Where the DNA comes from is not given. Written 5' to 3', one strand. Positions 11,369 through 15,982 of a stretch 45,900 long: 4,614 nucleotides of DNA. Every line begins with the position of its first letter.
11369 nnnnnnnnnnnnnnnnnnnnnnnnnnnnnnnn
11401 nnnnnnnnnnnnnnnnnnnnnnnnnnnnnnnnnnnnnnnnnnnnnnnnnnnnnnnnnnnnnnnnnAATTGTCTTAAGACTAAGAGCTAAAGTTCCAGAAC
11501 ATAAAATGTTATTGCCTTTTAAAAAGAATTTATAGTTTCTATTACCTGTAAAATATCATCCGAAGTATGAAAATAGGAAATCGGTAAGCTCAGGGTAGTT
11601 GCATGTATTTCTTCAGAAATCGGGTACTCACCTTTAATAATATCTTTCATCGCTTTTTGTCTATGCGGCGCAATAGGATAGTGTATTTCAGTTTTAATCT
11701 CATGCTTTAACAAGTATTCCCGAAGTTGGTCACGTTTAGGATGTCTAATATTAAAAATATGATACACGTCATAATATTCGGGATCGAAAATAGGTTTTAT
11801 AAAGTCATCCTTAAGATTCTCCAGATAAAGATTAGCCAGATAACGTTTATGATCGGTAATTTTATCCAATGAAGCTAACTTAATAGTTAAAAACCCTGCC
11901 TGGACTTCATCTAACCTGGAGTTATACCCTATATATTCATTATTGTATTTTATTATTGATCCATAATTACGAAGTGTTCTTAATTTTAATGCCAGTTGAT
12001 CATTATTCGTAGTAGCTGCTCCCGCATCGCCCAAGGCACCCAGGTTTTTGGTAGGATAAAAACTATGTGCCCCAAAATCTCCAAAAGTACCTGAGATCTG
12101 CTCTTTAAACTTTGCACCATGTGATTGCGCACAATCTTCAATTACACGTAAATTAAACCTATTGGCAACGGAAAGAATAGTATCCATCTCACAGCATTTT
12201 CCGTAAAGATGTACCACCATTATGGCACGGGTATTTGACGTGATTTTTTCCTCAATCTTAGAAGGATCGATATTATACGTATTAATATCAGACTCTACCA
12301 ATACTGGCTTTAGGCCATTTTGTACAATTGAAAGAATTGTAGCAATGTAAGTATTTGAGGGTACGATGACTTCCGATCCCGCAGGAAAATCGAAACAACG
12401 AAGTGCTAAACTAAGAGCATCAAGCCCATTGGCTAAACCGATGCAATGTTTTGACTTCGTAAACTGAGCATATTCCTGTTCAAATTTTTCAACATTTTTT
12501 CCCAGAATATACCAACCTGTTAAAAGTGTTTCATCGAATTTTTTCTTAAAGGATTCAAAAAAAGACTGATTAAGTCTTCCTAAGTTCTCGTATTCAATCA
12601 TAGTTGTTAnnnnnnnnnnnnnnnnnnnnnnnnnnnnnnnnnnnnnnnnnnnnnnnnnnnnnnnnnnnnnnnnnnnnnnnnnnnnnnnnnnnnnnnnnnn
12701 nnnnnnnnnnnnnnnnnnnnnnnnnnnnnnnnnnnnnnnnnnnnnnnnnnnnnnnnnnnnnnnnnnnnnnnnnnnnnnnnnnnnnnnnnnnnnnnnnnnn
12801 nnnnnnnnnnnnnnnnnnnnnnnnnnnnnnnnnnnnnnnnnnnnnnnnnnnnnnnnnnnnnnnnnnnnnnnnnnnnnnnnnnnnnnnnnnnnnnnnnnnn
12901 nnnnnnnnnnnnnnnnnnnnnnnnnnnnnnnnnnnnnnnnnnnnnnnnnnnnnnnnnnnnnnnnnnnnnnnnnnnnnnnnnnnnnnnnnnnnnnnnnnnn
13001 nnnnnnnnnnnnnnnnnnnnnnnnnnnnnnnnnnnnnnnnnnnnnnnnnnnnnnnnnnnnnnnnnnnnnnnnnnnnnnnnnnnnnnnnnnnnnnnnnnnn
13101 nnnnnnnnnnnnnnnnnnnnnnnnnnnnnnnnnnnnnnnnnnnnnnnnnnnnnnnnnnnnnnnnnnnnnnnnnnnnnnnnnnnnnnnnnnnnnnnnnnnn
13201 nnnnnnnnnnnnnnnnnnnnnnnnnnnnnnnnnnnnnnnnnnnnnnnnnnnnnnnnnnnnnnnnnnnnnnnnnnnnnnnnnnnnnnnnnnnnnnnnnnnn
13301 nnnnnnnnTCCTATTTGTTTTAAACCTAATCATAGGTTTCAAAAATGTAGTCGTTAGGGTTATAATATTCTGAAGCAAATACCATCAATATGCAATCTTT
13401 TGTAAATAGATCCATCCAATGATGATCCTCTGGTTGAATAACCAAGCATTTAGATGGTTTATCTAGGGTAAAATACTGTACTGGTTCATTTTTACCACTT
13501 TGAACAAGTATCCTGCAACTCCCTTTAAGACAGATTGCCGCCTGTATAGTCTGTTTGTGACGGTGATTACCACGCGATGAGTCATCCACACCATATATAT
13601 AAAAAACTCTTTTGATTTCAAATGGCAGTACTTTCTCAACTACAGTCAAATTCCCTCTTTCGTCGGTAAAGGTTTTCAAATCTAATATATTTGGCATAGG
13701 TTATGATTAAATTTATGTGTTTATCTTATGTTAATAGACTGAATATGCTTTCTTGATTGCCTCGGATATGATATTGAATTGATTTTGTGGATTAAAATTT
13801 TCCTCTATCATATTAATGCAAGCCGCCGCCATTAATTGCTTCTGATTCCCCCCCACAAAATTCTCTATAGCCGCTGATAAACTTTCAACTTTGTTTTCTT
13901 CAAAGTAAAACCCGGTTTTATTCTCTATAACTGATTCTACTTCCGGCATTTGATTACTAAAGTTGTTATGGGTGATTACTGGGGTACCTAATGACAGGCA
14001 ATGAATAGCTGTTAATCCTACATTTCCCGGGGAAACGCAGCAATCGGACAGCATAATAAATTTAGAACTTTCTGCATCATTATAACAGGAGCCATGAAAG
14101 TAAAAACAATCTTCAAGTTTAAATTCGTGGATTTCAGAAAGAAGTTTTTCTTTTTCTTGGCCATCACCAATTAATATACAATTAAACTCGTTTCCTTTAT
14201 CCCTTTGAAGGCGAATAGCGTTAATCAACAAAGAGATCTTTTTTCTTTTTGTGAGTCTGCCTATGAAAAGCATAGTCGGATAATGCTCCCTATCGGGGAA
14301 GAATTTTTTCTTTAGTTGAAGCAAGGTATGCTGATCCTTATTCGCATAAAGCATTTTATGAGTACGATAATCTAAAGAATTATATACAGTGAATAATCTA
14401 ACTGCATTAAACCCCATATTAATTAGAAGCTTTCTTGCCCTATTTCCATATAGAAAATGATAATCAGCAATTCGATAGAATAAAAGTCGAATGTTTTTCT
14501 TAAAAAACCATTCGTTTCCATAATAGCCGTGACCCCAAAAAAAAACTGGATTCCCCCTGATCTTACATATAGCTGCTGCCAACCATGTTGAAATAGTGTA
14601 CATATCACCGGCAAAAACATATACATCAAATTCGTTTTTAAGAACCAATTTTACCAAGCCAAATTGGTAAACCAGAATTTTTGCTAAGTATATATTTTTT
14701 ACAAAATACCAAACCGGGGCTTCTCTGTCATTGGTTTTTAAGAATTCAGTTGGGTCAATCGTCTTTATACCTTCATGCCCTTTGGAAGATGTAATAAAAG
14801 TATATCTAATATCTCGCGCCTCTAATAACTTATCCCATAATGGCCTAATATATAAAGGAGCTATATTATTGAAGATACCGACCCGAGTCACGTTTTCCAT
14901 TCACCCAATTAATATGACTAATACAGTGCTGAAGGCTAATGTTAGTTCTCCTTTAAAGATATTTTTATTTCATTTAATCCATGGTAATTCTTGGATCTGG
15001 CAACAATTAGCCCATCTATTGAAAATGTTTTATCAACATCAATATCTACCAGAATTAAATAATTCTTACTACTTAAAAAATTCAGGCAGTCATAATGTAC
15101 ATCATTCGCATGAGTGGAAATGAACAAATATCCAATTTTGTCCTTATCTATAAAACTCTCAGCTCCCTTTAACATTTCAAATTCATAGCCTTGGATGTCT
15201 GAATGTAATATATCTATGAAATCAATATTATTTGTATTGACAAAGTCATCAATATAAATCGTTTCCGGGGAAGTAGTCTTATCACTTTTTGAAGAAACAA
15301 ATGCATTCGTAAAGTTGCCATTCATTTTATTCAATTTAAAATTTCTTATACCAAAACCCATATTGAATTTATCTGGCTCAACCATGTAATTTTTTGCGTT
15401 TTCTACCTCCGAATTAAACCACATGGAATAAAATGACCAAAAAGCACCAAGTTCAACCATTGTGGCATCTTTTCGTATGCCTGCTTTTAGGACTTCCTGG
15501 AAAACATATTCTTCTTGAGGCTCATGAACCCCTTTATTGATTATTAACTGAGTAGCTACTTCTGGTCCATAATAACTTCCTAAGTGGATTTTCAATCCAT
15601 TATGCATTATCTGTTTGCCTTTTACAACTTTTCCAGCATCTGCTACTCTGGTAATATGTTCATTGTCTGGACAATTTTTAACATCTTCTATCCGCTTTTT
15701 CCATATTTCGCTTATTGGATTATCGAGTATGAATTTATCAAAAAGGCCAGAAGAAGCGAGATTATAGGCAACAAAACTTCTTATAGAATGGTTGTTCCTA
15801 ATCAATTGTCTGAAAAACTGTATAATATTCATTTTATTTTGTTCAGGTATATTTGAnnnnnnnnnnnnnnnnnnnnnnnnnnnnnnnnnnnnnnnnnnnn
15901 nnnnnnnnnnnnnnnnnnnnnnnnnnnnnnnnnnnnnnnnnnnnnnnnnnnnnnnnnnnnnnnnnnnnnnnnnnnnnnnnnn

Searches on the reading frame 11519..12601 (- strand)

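Call 10: search_protein_families(library=pfam, proteins=[window:11519-12601:-], max_evalue=0.0001)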
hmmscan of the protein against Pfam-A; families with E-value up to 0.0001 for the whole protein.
window:11519-12601:- (360 aa): 2 families
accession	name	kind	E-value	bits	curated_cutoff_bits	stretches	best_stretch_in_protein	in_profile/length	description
PF01041.23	DegT_DnrJ_EryC1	-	7.1e-99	331.9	19.8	1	17-357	6-359/360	DegT/DnrJ/EryC1/StrS aminotransferase family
PF00155.27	Aminotran_1_2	-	9.9e-06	25.4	19.7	1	38-131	45-152/361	Aminotransferase class I and II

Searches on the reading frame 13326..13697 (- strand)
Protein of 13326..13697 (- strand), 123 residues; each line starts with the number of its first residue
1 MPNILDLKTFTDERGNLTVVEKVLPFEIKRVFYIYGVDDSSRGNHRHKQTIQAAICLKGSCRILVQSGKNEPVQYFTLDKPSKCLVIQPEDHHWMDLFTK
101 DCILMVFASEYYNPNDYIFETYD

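Call 10: search_protein_families(library=pfam, proteins=[window:13326-13697:-], max_evalue=0.0001)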
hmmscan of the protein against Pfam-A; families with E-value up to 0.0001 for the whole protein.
window:13326-13697:- (123 aa): 2 families
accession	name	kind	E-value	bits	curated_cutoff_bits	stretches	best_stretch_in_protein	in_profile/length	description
PF05523.17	FdtA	-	9.3e-33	113.3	23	1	3-120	4-122/131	WxcM-like, C-terminal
PF14667.12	Polysacc_synt_C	-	3.1e-06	27.7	28.7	1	11-116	2-107/111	Polysaccharide biosynthesis C-terminal domain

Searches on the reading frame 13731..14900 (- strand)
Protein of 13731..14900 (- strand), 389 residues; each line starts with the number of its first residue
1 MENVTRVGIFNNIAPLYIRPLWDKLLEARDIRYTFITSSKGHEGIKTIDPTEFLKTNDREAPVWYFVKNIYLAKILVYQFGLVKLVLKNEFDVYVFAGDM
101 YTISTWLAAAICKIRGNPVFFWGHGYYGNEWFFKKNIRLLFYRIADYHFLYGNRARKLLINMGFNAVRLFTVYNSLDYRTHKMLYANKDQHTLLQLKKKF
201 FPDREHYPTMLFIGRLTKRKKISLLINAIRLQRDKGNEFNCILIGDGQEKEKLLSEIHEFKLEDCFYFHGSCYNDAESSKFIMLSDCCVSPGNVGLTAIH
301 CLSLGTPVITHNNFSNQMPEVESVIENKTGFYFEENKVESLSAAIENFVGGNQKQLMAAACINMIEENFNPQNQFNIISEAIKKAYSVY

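Call 10: search_protein_families(library=pfam, proteins=[window:13731-14900:-], max_evalue=0.0001)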
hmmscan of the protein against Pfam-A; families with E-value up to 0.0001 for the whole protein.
window:13731-14900:- (389 aa): 2 families
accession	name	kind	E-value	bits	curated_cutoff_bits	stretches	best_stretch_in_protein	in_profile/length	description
PF00534.26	Glycos_transf_1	-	2.2e-21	76.6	26.4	1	202-352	10-159/172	Glycosyl transferases group 1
PF13692.12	Glyco_trans_1_4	-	2.5e-16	60.6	27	1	208-347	2-138/142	Glycosyl transferases group 1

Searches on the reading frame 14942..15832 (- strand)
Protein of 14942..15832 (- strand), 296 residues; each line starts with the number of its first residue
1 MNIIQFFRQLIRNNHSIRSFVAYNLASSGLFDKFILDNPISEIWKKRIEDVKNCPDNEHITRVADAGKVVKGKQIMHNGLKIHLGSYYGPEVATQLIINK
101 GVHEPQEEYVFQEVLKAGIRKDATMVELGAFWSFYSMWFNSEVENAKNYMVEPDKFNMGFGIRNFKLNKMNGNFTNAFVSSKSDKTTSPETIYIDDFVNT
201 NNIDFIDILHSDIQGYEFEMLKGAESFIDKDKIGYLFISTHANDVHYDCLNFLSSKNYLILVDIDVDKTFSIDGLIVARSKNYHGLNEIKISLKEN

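Call 10: search_protein_families(library=pfam, proteins=[window:14942-15832:-], max_evalue=0.0001)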
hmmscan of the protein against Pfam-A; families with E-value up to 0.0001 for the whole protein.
window:14942-15832:- (296 aa): 1 family
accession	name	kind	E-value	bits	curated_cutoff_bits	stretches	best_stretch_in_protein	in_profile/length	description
PF05050.19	Methyltransf_21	-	4e-11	43.8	22.7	1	171-258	79-171/173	Methyltransferase FkbM domain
